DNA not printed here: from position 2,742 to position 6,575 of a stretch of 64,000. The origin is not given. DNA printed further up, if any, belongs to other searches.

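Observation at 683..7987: Five-gene minus-strand operon: orphan SdaAA, unknown 4-TM protein, giant multi-sensor histidine kinase, unknown secreted protein, and TatC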

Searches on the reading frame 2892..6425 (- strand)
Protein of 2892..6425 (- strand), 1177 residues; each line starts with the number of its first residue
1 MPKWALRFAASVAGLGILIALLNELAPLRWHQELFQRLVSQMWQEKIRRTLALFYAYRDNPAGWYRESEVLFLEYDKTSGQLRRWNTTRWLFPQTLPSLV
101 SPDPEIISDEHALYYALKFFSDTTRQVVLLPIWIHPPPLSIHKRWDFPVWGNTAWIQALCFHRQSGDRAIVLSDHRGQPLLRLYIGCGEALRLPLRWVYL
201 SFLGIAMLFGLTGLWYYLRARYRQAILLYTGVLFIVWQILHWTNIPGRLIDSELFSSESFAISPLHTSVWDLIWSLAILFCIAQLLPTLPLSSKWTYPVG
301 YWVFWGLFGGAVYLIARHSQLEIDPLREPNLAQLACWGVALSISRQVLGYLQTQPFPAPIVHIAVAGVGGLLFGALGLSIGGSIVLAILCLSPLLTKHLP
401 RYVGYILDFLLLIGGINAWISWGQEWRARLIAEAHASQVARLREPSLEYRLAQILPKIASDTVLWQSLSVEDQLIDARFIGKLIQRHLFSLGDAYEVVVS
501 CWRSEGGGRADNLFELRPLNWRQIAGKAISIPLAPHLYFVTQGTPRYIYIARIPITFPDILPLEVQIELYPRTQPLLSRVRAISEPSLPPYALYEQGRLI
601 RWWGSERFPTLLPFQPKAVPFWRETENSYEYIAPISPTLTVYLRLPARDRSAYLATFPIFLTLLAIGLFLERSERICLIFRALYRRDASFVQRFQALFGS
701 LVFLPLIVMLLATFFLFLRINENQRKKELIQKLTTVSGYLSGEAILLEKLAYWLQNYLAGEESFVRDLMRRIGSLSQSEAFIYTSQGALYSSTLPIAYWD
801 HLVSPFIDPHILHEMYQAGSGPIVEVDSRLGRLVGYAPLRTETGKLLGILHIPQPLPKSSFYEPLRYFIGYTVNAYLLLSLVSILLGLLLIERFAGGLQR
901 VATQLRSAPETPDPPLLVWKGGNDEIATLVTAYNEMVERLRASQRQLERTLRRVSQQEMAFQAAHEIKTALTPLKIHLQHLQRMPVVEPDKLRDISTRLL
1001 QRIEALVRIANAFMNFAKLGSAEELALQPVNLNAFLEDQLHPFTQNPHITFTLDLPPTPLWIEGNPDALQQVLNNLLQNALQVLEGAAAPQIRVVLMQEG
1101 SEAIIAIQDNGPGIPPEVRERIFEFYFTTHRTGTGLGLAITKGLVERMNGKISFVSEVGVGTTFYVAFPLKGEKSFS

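Call 3: search_protein_families(library=pfam, proteins=[window:2892-6425:-], max_evalue=0.01)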
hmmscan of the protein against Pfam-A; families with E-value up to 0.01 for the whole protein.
window:2892-6425:- (1177 aa): 3 families
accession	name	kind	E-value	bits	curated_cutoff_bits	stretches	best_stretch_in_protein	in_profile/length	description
PF02518.31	HATPase_c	-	1.5e-25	90.2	26.4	1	1064-1171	1-110/111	Histidine kinase-, DNA gyrase B-, and HSP90-like ATPase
PF00512.31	HisKA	-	9.1e-05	22.9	26.9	1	957-1021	3-65/66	His Kinase A (phospho-acceptor) domain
PF00672.30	HAMP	-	0.0027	18.4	25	0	922-942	33-53/53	HAMP domain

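Call 4: search_protein_families(library=ncbifam, proteins=[window:2892-6425:-], max_evalue=0.01)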
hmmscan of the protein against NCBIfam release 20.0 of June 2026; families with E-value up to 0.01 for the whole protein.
window:2892-6425:- (1177 aa): 85 families (the best 25 are shown)
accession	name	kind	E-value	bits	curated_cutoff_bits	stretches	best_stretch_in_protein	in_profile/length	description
NF008468.0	PRK11360.1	equivalog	2e-40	138.8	646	1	930-1174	371-612/616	two-component system sensor histidine kinase AtoS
NF033092.0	HK_WalK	equivalog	9.7e-33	113.6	725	1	960-1169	376-593/594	cell wall metabolism sensor histidine kinase WalK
NF046044.1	PnpS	equivalog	7.6e-31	107.5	400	1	951-1169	163-390/390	two-component system histidine kinase PnpS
NF010411.0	PRK13837.1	equivalog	2.5e-30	105.2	647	1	1019-1173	509-678/828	two-component system VirA-like sensor kinase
NF007688.0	PRK10364.1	equivalog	3.7e-29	101.8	479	1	926-1174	208-455/460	two-component system sensor histidine kinase ZraS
TIGR02966.1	phoR_proteo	equivalog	2.1e-28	99.3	334.2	1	962-1168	120-333/333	phosphate regulon sensor histidine kinase PhoR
NF047496.1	HK_LIC11548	equivalog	8.8e-25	87.5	750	1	922-1169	326-588/589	LIC_11548 family sensor histidine kinase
NF041735.1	hist_kin_RppB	equivalog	1.1e-24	87.1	400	1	956-1169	216-438/438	two-component system sensor histidine kinase RppB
NF008312.0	PRK11100.1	equivalog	2e-23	83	356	1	837-1161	152-465/477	two-component system sensor histidine kinase CreC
NF038348.1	T2SS_HK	subfamily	1.2e-22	80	450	1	1061-1170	464-573/574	histidine kinase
NF007898.0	PRK10604.1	equivalog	1.9e-22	80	478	1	954-1171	210-424/433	two-component system sensor histidine kinase RstB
NF045911.1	TCSHisKinNblS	equivalog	3.6e-22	78.5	1000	1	962-1168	394-618/621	two-component system sensor histidine kinase NblS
TIGR02956.1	TMAO_torS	equivalog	7.1e-22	77.3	676.5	1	1001-1171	507-683/967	TMAO reductase system sensor histidine kinase/response regulator TorS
NF011874.0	PRK15347.1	equivalog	7.7e-22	77.2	852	1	875-1171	302-615/921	two component system sensor kinase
NF053867.1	SprKinKinDBac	equivalog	9.3e-22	77.1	775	1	959-1171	289-498/500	sporulation kinase KinD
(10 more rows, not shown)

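Call 60: predict_structure(alignment_id=A2)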
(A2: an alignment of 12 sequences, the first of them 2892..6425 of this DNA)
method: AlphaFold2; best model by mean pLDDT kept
length: 1177 residues; sequences in the alignment: 12
mean_pLDDT: 66.4   pTM: 0.45
mean pLDDT of the five models: 66.4, 64.0, 62.6, 61.5, 61.0
residues with pLDDT >= 90: 4; 70-90: 483; 50-70: 545; < 50: 145
segments of 3 or more residues with pLDDT < 50: 136-143, 261-265, 317-323, 438-441, 470-472, 580-616, 756-760, 855-857, 946-952, 956-961, 963-965, 967-969, 984-988, 990-995, 1004-1006, 1008-1022, 1125-1133, 1175-1177
pLDDT, mean of each block of 10 residues (from residue 1): 71 87 85 87 87 82 76 79 72 76 79 83 82 55 56 69 68 83 79 83 82 78 70 68 65 56 50 60 58 58 59 49 50 61 70 66 79 73 79 69 68 74 68 55 58 79 71 59 69 70 72 62 79 78 69 80 83 54 40 43 41 48 70 61 60 56 56 63 71 63 56 62 72 73 64 51 59 64 72 59 70 74 70 72 60 54 59 63 64 64 63 66 61 69 49 45 48 51 48 50 49 45 64 83 70 81 78 74 68 85 84 63 47 55 73 75 83 51
secondary structure, 60 per line:
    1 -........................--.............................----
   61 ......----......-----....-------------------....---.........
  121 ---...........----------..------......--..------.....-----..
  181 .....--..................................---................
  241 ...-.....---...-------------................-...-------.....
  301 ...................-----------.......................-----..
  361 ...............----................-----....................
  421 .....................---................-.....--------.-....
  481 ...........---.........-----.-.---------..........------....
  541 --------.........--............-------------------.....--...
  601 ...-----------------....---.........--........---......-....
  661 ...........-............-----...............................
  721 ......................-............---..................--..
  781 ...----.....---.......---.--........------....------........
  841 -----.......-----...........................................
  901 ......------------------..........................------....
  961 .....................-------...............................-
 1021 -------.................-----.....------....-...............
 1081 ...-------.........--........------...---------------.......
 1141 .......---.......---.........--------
elements in order (helices of 4 or more, strands of 3 or more residues): H2-25 H28-56 H61-66 E71-76 E82-85 E105-108 E112-120 E124-134 H153-158 E169-173 E179-185 H188-221 H225-243 H245-249 H269-284 H296-319 H331-353 H359-375 H380-395 H401-441 H445-460 H462-466 H477-491 E495-503 H521-527 E528-530 E537-540 E549-557 E560-571 E591-595 E598-603 E621-624 E628-636 E639-646 H650-655 H657-671 H673-684 H690-742 H744-755 H759-776 E779-783 E788-792 H796-802 H809-816 E823-826 E833-840 E846-852 H858-906 H925-950 H957-981 H989-1019 E1028-1031 H1032-1044 E1050-1054 E1061-1064 H1066-1083 E1091-1099 E1102-1109 H1134-1147 E1151-1157 E1161-1169
